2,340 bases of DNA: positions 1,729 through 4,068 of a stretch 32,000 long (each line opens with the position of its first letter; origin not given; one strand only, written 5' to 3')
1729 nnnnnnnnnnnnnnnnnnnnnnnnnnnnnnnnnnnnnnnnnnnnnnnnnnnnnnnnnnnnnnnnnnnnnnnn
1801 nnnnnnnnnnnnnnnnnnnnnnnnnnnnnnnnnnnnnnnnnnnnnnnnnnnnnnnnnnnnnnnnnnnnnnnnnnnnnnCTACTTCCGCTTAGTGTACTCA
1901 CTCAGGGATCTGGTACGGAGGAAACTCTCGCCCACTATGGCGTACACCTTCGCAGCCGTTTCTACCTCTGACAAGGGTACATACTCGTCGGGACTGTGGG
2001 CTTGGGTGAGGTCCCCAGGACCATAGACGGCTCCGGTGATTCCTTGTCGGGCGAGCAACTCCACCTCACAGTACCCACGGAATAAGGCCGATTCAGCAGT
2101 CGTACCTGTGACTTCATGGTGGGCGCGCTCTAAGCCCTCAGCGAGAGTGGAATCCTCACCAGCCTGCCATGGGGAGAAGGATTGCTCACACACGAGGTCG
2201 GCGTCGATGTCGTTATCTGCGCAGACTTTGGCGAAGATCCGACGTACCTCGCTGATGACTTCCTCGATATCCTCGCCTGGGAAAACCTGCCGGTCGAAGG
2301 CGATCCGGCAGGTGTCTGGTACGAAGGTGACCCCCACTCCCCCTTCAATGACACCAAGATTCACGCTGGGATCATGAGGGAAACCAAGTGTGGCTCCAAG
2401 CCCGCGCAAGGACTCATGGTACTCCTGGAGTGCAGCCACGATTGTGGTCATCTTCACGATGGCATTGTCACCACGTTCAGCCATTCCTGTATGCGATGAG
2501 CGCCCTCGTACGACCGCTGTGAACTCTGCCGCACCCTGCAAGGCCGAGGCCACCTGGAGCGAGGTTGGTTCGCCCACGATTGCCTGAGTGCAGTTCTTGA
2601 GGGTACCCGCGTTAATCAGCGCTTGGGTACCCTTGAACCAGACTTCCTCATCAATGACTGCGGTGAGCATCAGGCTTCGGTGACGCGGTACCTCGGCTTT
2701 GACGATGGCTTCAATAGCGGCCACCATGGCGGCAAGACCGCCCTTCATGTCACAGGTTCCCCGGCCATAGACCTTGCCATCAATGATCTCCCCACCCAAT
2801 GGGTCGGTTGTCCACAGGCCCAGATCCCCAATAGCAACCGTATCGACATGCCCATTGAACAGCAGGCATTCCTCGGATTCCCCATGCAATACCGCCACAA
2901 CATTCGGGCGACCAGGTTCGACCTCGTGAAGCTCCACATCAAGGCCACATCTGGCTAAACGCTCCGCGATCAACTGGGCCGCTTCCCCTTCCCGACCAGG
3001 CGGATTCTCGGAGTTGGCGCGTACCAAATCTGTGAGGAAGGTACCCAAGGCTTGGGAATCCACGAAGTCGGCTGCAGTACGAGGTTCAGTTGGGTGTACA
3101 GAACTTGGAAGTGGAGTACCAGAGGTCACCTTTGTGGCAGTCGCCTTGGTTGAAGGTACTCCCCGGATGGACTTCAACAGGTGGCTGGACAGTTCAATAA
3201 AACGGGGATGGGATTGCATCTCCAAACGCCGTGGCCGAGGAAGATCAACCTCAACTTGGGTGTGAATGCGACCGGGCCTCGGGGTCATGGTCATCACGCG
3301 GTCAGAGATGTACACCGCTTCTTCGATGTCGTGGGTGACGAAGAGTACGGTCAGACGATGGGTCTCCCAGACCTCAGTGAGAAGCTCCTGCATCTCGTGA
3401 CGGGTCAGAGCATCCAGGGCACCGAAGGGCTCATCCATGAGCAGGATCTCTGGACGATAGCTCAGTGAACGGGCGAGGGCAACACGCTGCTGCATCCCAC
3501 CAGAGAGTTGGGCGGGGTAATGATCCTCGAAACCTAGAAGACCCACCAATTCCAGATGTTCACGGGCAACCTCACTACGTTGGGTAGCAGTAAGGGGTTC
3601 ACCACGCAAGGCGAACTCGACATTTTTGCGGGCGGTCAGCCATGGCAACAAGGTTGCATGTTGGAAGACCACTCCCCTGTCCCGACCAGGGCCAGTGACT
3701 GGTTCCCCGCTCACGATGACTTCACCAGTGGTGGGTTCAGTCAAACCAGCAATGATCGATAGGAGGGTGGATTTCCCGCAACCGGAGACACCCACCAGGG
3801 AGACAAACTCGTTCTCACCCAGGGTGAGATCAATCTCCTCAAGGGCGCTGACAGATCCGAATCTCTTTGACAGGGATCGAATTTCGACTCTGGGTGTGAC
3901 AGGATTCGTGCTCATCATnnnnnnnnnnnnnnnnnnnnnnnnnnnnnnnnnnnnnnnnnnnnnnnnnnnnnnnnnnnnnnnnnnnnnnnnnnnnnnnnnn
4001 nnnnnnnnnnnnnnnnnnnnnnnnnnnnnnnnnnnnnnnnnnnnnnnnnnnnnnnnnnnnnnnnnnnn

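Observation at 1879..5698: ABC-importer ATPase fused in-frame to an intact M20 amidohydrolase: an import-and-deacylate operon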

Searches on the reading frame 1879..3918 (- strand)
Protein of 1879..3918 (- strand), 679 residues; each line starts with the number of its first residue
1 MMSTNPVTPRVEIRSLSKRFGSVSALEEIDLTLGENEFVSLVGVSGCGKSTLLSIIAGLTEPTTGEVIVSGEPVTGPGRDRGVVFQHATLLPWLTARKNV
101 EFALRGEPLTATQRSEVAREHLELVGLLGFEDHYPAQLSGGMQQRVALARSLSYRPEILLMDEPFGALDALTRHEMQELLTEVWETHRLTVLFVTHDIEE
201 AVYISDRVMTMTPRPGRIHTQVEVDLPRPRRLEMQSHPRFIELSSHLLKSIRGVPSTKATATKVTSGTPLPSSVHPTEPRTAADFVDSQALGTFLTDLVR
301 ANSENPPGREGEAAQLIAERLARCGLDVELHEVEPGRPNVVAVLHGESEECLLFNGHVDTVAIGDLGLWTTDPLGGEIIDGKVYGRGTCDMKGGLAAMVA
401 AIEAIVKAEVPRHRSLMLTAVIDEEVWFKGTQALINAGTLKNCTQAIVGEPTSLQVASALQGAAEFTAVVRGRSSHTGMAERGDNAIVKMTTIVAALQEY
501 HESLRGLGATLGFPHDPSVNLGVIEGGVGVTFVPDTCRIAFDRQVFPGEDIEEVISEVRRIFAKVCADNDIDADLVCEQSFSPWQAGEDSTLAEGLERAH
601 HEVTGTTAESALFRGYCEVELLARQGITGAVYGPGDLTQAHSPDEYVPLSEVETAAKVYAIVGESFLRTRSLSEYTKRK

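Call 3: search_protein_families(library=pfam, proteins=[window:1879-3918:-], max_evalue=0.01)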
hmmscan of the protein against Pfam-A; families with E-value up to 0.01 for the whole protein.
window:1879-3918:- (679 aa): 7 families
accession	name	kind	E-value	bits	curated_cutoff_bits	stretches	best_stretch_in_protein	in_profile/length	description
PF00005.33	ABC_tran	-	2.3e-31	109.6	25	1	26-165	1-136/137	ABC transporter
PF01546.33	Peptidase_M20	-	1e-29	104.4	24.6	1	353-660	1-201/206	Peptidase family M20/M25/M40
PF07687.19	M20_dimer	-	2.9e-17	63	21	1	459-567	2-104/107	Peptidase dimerisation domain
PF04389.22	Peptidase_M28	-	3.9e-08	33.7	21.3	1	339-437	1-79/193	Peptidase family M28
PF13304.12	AAA_21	-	0.0015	19.1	27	0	39-59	2-22/304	AAA domain, putative AbiEii toxin, Type IV TA system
PF03193.22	RsgA_GTPase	-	0.005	17.1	30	1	25-67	96-137/174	RsgA GTPase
PF13191.12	AAA_16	-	0.0078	17.2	32.6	0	34-186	22-162/167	AAA ATPase domain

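Call 4: search_protein_families(library=ncbifam, proteins=[window:1879-3918:-], max_evalue=0.001)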
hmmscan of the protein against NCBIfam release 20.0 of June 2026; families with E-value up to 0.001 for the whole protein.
window:1879-3918:- (679 aa): 237 families (the best 25 are shown)
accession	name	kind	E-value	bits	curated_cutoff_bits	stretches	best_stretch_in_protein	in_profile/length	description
TIGR01910.1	DapE-ArgE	subfamily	3.4e-83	279.9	217.6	1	294-658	3-373/373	ArgE/DapE family deacylase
TIGR01184.1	ntrCD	subfamily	2.3e-76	256.4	291.8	1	26-249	1-228/230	nitrate ABC transporter ATP-binding protein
NF008421.0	PRK11248.1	equivalog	4.1e-71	239.5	357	1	12-249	3-245/255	taurine ABC transporter ATP-binding subunit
NF040729.1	ABC_ATP_SaoA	equivalog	9.6e-71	238.1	360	1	12-246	3-241/248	ABC transporter ATP-binding protein SaoA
NF008420.0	PRK11247.1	equivalog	8.3e-65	218.5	395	1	11-260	13-251/257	aliphatic sulfonates ABC transporter ATP-binding protein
TIGR03265.1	PhnT2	equivalog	4.1e-63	213.7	457.7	1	9-212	3-209/353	putative 2-aminoethylphosphonate ABC transporter ATP-binding protein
TIGR01892.1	AcOrn-deacetyl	equivalog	8.4e-61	206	297.7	1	315-658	22-360/365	acetylornithine deacetylase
NF006399.0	PRK08651.1-2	equivalog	1.6e-57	195.3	381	2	291-500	6-216/405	succinyl-diaminopimelate desuccinylase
TIGR00968.1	3a0106s01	subfamily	2.5e-57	194.1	342.75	1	12-212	2-205/237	sulfate ABC transporter ATP-binding protein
NF006365.0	PRK08588.1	subfamily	9.3e-57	193.1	289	1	293-668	11-382/383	succinyl-diaminopimelate desuccinylase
NF009555.0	PRK13004.1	equivalog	1.8e-56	191.7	321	1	290-667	16-396/399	YgeY family selenium metabolism-linked hydrolase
TIGR01186.1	proV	subfamily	7.5e-56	189.8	326.6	1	19-212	2-204/363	betaine/proline/choline family ABC transporter ATP-binding protein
NF008513.0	PRK11432.1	equivalog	4.4e-53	180.4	496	1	11-212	7-211/351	ferric ABC transporter ATP-binding protein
NF006987.0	PRK09452.1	equivalog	6.1e-53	179.9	482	1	8-219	15-227/378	spermidine/putrescine ABC transporter ATP-binding protein PotA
NF009558.0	PRK13013.1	equivalog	1.1e-51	175.9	428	1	293-669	20-426/429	acetylornithine deacetylase/succinyl-diaminopimelate desuccinylase family protein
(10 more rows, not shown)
